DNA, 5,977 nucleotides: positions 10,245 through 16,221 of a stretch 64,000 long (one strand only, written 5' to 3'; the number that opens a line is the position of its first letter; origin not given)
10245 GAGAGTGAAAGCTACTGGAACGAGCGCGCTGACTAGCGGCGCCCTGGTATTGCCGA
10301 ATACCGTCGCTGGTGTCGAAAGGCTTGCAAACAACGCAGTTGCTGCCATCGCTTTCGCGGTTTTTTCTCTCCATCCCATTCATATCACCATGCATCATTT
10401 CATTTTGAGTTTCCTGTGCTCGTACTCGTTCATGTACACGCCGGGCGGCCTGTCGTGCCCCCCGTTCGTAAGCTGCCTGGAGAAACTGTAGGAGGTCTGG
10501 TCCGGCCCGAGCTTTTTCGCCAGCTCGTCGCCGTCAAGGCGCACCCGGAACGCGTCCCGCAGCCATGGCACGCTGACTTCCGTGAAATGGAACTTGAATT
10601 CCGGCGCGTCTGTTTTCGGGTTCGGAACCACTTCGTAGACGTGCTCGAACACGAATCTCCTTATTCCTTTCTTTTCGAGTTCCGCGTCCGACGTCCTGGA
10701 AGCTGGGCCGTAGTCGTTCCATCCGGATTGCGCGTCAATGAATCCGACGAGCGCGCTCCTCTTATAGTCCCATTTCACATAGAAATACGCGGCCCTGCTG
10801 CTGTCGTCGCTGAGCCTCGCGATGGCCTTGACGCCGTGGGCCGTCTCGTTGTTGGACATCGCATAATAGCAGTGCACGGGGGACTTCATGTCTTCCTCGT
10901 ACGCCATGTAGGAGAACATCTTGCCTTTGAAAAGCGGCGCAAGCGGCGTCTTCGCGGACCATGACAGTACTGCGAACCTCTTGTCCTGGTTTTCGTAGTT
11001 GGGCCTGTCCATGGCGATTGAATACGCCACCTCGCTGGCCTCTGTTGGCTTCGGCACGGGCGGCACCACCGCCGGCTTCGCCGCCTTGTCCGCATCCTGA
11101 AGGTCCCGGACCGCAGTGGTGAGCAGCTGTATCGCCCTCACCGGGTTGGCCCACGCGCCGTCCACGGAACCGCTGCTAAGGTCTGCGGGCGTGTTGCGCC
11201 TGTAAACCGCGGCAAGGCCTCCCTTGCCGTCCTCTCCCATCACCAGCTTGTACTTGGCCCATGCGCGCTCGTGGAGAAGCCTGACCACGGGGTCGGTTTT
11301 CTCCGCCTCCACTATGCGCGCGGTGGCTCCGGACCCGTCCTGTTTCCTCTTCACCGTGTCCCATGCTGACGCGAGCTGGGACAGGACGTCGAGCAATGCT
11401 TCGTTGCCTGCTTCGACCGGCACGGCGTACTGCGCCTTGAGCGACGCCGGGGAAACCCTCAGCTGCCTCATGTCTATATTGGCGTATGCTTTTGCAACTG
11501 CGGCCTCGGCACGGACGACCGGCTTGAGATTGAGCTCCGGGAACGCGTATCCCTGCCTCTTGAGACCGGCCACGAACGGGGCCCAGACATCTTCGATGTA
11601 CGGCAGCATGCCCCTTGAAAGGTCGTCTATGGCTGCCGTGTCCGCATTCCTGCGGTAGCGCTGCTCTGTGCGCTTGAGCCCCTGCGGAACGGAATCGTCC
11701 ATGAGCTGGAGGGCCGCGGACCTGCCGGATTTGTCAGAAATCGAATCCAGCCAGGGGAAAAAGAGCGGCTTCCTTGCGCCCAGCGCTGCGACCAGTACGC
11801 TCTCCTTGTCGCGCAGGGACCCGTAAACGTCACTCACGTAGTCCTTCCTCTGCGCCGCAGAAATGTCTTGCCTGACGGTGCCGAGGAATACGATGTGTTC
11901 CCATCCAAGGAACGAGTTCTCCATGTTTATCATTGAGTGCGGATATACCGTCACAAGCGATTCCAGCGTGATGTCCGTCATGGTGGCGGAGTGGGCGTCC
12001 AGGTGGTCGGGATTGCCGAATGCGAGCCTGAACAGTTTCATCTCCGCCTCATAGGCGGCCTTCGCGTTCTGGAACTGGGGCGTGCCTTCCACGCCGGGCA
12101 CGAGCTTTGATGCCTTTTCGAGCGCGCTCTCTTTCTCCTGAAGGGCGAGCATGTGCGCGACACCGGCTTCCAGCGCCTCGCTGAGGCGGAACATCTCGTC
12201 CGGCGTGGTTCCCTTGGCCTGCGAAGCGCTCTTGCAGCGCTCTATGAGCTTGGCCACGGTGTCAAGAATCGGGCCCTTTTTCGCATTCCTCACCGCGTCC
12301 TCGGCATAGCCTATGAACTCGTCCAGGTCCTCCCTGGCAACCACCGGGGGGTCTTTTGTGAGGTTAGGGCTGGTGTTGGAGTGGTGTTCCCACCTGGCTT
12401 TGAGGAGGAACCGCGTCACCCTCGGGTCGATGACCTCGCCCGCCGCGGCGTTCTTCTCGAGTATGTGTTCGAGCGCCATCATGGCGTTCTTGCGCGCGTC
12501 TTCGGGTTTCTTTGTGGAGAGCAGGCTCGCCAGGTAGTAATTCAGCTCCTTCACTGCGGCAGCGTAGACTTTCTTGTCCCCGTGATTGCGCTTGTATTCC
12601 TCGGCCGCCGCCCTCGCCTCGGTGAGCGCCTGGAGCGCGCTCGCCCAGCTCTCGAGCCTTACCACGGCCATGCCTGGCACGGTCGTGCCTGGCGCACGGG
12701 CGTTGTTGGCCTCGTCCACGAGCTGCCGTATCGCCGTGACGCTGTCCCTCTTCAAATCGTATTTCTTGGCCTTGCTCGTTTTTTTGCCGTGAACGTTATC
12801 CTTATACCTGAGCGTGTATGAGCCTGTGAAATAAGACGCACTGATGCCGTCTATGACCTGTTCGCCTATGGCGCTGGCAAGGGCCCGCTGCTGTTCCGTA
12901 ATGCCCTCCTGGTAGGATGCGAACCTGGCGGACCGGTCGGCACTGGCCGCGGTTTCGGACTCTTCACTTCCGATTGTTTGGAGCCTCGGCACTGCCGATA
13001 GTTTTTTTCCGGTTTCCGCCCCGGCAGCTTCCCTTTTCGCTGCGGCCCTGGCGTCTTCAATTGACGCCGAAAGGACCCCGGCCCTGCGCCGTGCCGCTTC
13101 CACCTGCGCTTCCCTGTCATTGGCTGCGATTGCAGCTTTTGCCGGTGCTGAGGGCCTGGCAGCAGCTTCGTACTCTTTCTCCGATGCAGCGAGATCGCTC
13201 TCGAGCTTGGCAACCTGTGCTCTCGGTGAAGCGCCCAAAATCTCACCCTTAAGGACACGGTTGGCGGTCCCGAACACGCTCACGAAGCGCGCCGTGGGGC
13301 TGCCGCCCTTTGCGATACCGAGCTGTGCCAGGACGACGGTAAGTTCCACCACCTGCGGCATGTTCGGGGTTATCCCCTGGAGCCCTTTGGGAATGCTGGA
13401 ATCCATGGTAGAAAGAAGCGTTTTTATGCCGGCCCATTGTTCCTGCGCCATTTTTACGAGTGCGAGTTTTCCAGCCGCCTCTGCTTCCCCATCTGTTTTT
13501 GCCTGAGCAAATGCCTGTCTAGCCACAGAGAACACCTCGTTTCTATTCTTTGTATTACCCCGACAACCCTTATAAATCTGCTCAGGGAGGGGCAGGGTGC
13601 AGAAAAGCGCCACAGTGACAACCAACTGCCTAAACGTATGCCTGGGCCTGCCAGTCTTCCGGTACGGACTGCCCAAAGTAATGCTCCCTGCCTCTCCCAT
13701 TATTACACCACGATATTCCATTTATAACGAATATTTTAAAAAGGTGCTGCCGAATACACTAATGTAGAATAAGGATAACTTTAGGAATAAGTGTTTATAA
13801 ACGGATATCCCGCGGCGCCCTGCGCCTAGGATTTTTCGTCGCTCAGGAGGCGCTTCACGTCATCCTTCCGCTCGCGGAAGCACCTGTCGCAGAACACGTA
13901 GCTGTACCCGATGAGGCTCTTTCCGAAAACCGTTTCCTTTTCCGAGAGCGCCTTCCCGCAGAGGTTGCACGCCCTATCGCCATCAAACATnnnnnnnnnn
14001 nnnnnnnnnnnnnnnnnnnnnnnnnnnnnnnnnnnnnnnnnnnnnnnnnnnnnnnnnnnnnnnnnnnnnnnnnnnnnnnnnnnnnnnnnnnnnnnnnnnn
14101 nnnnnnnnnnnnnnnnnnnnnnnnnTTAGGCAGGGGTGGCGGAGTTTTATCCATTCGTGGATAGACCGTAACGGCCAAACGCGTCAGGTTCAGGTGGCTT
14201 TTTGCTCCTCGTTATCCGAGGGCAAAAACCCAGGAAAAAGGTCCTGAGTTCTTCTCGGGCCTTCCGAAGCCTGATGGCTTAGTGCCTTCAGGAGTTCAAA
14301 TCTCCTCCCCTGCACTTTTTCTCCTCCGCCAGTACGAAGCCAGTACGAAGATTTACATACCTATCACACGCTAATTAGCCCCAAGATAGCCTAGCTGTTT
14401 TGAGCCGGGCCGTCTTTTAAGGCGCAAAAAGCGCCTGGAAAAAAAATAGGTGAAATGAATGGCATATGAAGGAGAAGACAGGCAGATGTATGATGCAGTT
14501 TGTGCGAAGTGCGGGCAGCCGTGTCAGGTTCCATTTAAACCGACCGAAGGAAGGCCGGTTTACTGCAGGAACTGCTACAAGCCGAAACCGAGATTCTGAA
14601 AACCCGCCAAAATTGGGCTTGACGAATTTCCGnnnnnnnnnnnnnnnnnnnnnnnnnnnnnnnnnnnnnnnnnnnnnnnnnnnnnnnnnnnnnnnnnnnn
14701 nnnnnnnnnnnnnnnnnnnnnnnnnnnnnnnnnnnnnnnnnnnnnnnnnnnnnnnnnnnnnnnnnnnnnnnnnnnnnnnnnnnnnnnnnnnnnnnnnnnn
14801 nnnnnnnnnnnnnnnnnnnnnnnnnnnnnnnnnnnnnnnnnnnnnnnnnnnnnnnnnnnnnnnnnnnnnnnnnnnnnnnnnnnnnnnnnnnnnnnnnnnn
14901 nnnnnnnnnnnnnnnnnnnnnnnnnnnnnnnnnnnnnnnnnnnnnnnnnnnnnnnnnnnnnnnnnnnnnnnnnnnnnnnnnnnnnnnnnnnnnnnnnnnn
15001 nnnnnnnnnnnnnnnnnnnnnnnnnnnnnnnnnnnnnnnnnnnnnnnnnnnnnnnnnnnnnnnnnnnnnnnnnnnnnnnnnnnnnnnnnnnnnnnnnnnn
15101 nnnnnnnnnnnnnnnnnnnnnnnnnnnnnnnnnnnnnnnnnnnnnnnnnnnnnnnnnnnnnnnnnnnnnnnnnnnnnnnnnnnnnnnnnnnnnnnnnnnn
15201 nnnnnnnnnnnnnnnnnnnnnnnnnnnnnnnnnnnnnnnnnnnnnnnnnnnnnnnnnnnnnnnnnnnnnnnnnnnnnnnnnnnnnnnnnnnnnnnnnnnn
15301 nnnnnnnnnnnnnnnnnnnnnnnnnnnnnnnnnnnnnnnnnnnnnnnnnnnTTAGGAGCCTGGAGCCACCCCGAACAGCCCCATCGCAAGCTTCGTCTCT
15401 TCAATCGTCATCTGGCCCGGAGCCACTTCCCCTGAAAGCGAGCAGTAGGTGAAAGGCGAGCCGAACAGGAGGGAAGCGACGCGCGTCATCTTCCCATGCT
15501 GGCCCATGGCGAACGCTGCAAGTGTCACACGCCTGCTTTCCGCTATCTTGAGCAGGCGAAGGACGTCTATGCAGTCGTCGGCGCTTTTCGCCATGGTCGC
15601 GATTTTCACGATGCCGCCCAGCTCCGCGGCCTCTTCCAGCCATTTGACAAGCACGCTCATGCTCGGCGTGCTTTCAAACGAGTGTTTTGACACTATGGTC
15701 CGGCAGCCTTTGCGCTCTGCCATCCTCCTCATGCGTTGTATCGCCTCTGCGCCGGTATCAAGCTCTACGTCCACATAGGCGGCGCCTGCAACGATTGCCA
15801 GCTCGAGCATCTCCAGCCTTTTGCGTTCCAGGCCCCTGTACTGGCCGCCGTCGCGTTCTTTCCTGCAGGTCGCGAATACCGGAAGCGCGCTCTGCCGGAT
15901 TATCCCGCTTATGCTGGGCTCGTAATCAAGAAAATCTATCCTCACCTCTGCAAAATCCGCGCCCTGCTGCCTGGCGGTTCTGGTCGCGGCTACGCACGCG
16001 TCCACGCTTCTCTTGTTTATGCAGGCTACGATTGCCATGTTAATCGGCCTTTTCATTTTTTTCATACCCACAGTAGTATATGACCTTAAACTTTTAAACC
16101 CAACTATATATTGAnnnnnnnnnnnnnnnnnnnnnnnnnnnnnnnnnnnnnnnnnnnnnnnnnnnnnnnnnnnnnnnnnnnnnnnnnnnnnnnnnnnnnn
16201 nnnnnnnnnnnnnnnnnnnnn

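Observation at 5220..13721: Operon of three very large unannotatable proteins ending in a secreted Cys-rich Ig-like adhesin: candidate novel cell-surface or contact apparatus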

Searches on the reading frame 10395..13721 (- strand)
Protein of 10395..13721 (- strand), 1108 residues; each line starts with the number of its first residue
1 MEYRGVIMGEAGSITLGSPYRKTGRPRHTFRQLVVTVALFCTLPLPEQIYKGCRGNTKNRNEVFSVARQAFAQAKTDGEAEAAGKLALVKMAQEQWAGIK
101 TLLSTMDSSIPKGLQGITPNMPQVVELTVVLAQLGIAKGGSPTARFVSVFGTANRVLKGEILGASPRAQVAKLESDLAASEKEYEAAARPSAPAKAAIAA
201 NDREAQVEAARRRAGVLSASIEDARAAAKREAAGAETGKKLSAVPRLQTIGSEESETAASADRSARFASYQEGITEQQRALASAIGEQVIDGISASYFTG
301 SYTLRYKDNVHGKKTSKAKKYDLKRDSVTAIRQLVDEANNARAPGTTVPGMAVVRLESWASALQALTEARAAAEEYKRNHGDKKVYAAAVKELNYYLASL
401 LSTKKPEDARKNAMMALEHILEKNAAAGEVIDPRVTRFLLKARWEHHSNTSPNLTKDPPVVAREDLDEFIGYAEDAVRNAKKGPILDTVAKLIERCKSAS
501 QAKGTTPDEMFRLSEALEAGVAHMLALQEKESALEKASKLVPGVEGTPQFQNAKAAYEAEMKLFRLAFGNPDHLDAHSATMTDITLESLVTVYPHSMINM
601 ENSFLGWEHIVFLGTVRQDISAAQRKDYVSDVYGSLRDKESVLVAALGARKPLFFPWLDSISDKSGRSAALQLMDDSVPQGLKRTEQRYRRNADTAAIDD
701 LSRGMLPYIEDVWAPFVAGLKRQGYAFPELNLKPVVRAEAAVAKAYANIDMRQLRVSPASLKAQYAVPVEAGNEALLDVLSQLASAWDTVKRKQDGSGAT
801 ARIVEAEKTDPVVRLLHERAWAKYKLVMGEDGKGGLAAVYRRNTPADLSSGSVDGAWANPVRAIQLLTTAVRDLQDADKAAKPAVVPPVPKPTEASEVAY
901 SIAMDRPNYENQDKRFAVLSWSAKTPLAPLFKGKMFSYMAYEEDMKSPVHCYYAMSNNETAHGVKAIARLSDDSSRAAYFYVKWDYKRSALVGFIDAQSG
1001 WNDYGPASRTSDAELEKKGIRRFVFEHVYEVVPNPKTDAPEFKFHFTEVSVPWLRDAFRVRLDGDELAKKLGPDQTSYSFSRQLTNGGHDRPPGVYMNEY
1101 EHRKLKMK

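Call 6: search_protein_families(library=pfam, proteins=[window:10395-13721:-], max_evalue=1)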
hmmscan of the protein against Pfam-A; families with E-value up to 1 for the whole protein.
window:10395-13721:- (1108 aa): 0 families

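Call 7: search_protein_families(library=ncbifam, proteins=[window:10395-13721:-], max_evalue=1)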
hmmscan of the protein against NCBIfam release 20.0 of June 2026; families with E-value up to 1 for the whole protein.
window:10395-13721:- (1108 aa): 0 families

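Call 8: search_protein_families(library=phrogs, proteins=[window:10395-13721:-], max_evalue=1)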
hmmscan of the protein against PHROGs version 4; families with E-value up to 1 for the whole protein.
window:10395-13721:- (1108 aa): 0 families

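Call 13: search_solved_structures(query=window:10395-13721:-, max_evalue=1)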
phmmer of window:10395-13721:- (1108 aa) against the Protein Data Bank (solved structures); distinct sequences matched with E-value up to 1: 0.

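Call 19: find_homologous_proteins(query=window:10395-13721:-, max_evalue=0.001)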
Query window:10395-13721:- (1108 aa): 4 proteins with E <= 0.001 among 8000 candidates.
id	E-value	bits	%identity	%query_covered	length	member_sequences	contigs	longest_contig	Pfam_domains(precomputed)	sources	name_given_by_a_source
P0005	0.0e+0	2444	100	99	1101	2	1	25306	-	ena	-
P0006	0.0e+0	1388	61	99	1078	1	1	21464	-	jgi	jgi:hypothetical protein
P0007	0.0e+0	1121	54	97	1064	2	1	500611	-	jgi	jgi:hypothetical protein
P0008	0.0e+0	1110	52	99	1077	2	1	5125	-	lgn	-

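Call 21: find_encoding_contigs(protein=P0007, flank=10000, max_places=3)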
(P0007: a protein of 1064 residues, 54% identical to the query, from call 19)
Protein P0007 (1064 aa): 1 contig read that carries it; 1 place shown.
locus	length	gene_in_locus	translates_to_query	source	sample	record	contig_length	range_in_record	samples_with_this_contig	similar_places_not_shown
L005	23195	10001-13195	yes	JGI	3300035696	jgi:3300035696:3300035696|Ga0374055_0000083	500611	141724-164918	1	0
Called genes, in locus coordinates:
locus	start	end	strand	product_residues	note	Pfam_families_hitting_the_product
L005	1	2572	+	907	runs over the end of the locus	PF20464:MmeI_N, PF20465:MmeI_hel, PF20473:MmeI_Mtase, PF07669:Eco57I (weak), PF20466:MmeI_TRD, PF20467:MmeI_C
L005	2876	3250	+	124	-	-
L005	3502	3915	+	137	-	-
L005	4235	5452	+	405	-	PF00589:Phage_integrase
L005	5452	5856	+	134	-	-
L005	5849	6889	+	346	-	-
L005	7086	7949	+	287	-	-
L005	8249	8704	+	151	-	-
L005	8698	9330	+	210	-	PF00078:RVT_1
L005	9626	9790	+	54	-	-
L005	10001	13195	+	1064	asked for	-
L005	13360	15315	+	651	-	-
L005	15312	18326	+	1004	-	-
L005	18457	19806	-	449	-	PF00753:Lactamase_B, PF23023:Anti-Pycsar_Apyc1, PF10996:Beta-Casp, PF07521:RMMBL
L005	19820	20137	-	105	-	PF01883:FeS_assembly_P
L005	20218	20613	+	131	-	PF01842:ACT (weak), PF13291:ACT_4 (faint), PF22629:ACT_AHAS_ss (faint), PF01842:ACT (weak)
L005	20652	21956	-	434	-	-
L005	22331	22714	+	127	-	PF18477:PIN_9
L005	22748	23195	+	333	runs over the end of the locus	PF00557:Peptidase_M24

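Call 50: search_protein_families(library=padloc, proteins=[window:10395-13700:-], max_evalue=1)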
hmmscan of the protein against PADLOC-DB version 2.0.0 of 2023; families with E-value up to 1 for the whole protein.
window:10395-13700:- (1101 aa): 0 families

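Call 59: predict_structure(alignment_id=A3)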
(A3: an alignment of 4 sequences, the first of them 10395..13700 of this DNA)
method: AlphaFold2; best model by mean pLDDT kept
length: 1101 residues; sequences in the alignment: 4
mean_pLDDT: 49.2   pTM: 0.30
mean pLDDT of the five models: 49.2, 48.5, 47.8, 47.0, 44.8
residues with pLDDT >= 90: 0; 70-90: 120; 50-70: 438; < 50: 543
segments of 3 or more residues with pLDDT < 50: 1-75, 156-164, 182-195, 219-268, 302-304, 335-344, 429-431, 433-452, 540-542, 566-701, 735-755, 835-853, 876-910, 926-968, 982-984, 986-995, 998-1003, 1019-1054, 1075-1101
pLDDT, mean of each block of 10 residues (from residue 1): 26 25 27 27 30 37 38 50 66 65 58 77 70 73 64 48 52 60 44 52 64 53 34 22 22 26 38 57 67 75 54 81 76 47 53 67 72 71 77 67 60 59 52 46 35 58 60 61 75 71 61 58 57 53 52 57 48 32 28 27 32 38 32 27 26 26 25 24 31 40 52 57 59 50 39 47 55 62 63 69 69 66 52 44 34 54 67 51 32 40 40 59 55 31 27 26 44 58 48 47 57 57 44 41 37 49 71 46 28 24 22
secondary structure, 60 per line:
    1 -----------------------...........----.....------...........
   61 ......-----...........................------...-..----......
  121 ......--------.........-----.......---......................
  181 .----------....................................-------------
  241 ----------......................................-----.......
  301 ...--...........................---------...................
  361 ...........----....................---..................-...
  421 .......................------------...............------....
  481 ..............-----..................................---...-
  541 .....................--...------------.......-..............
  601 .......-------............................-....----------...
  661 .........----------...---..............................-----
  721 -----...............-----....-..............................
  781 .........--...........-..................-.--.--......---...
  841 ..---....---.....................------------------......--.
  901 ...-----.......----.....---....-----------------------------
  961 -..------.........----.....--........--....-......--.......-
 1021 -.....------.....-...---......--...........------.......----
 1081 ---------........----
elements in order (helices of 4 or more, strands of 3 or more residues): H24-34 H39-43 H50-66 H72-98 H115-126 H135-143 H151-155 H159-181 H192-227 H251-288 E294-303 E306-315 H316-332 H342-371 H376-395 H399-416 H418-443 H456-470 H477-494 H500-533 H541-561 H579-585 H587-607 H615-642 H644-647 H658-669 H686-715 H726-740 H746-749 H751-789 H792-802 H804-821 H829-834 H838-842 H846-849 H853-873 E892-897 H900-903 E909-915 H920-924 E928-931 E970-978 E983-987 H990-997 H1000-1003 H1005-1010 E1013-1019 E1022-1026 E1033-1037 H1045-1050 E1053-1056 H1057-1063 E1070-1076 H1090-1097

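Call 60: search_protein_families(library=pfam, proteins=[L005:13360-15315:+], max_evalue=1)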
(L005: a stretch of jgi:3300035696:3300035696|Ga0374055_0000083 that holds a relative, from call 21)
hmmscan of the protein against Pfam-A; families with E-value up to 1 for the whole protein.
L005:13360-15315:+ (651 aa): 0 families

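Call 72: fold_search(model_id=the predicted structure, library=pdb)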
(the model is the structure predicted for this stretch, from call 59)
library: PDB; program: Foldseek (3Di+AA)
matches with E <= 10: 155; with E <= 0.001: 0
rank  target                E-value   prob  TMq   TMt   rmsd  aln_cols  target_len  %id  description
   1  5h6i_B                1.2e-02  0.99  0.09  0.32  18.5       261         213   13  Crystal Structure of GBS CAMP Factor (released 2017-11-22)
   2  5h6i_A                2.5e-02  0.99  0.09  0.33  18.2       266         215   12  Crystal Structure of GBS CAMP Factor (released 2017-11-22)
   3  5y2g_A                6.0e-02  0.97  0.09  0.16  18.7       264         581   12  Structure of MBP tagged GBS CAMP (released 2019-02-27)
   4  9kx0                  7.5e-02  0.82  0.08  0.27  19.9       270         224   14  Crystal structure of CAMP3 factor of Cutibacterium acnes. (released 2025-07-23)
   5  6is6                  1.0e-01  0.30  0.07  0.19  19.2       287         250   10  Crystal structure of Thermoplasmatales archaeon heliorhodopsin (released 2019-09-25)
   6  5cwo_A                1.4e-01  0.77  0.09  0.32  15.0       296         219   16  Crystal structure of de novo designed helical repeat protein DHR76 (released 2015-12-16)
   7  2uxw                  3.0e-01  0.18  0.08  0.13  22.9       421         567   14  Crystal structure of human very long chain acyl-CoA dehydrogenase (ACADVL) (released 2007-05-01)
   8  7clj                  3.1e-01  0.18  0.07  0.19  19.0       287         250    9  Crystal structure of Thermoplasmatales archaeon heliorhodopsin E108D mutant (released 2020-09-02)
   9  6jlc                  3.9e-01  0.54  0.08  0.27  18.4       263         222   11  Structure determination of CAMP factor of Mobiluncus curtisii and insight into structural dynamics (released 2019-12-04)
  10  7sqc_W1               5.2e-01  0.04  0.05  0.06  88.7       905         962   13  Ciliary C1 central pair apparatus isolated from Chlamydomonas reinhardtii (released 2022-04-13)
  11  5xtc_l                5.6e-01  0.08  0.07  0.10  32.8       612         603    9  Cryo-EM structure of human respiratory complex I transmembrane arm (released 2017-08-30)
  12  5h6i_C                5.9e-01  0.47  0.07  0.31  18.6       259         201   12  Crystal Structure of GBS CAMP Factor (released 2017-11-22)
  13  8oui_C                6.5e-01  0.07  0.04  0.09  25.8       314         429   11  Complex of ASCT2 with Suppressyn (released 2024-05-01)
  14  8ca1_A                9.2e-01  0.13  0.08  0.13  22.0       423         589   12  Cryo-EM structure of the ACADVL dimer from Mus musculus. (released 2023-12-20)
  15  8tm9_B                9.7e-01  0.35  0.09  0.31  14.3       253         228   16  Computationally designed tunable C2 symmetric tandem repeat homodimer, D_3_633_8x bound to peptide (released 2024-12-11)
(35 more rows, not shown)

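Call 76: search_solved_structures(query=A10, max_evalue=1)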
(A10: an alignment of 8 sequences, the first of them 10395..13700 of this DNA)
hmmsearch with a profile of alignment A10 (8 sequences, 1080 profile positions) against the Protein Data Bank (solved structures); distinct sequences matched with E-value up to 1: 0.

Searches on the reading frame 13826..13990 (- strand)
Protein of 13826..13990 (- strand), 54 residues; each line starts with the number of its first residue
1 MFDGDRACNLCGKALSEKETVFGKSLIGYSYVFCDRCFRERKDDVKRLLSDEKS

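Call 50: search_protein_families(library=padloc, proteins=[window:13826-13990:-], max_evalue=1)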
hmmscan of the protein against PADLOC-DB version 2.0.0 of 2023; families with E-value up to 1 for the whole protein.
window:13826-13990:- (54 aa): 0 families

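Call 51: search_protein_families(library=pfam, proteins=[window:13826-13990:-], max_evalue=0.1)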
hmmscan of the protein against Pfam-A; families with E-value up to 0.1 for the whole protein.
window:13826-13990:- (54 aa): 3 families
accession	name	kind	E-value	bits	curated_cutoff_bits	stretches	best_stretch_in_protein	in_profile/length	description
PF12251.13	SNAPC3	-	0.013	15.7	23.8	1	6-44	146-184/199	snRNA-activating protein complex (SNAPc), subunit 3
PF14634.12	zf-RING_5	-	0.037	14.4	27.9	0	32-42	23-33/43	zinc-RING finger domain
PF24734.1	DUF7685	-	0.051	13.9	27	0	8-38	2-32/43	Domain of unknown function (DUF7685)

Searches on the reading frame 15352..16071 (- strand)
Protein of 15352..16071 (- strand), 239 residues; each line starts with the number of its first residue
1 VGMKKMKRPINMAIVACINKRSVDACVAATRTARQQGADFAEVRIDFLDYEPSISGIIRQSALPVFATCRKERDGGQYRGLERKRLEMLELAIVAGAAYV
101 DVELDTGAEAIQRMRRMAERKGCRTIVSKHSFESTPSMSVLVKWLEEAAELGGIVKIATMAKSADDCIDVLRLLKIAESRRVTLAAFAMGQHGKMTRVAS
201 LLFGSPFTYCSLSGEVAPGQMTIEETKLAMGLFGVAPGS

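Call 10: search_protein_families(library=pfam, proteins=[window:15352-16071:-], max_evalue=0.001)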
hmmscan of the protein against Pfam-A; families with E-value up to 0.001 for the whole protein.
window:15352-16071:- (239 aa): 1 family
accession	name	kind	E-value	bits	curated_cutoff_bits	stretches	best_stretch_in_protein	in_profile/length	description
PF01487.21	DHquinase_I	-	4.6e-52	177.8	22.2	1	17-227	3-227/230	Type I 3-dehydroquinase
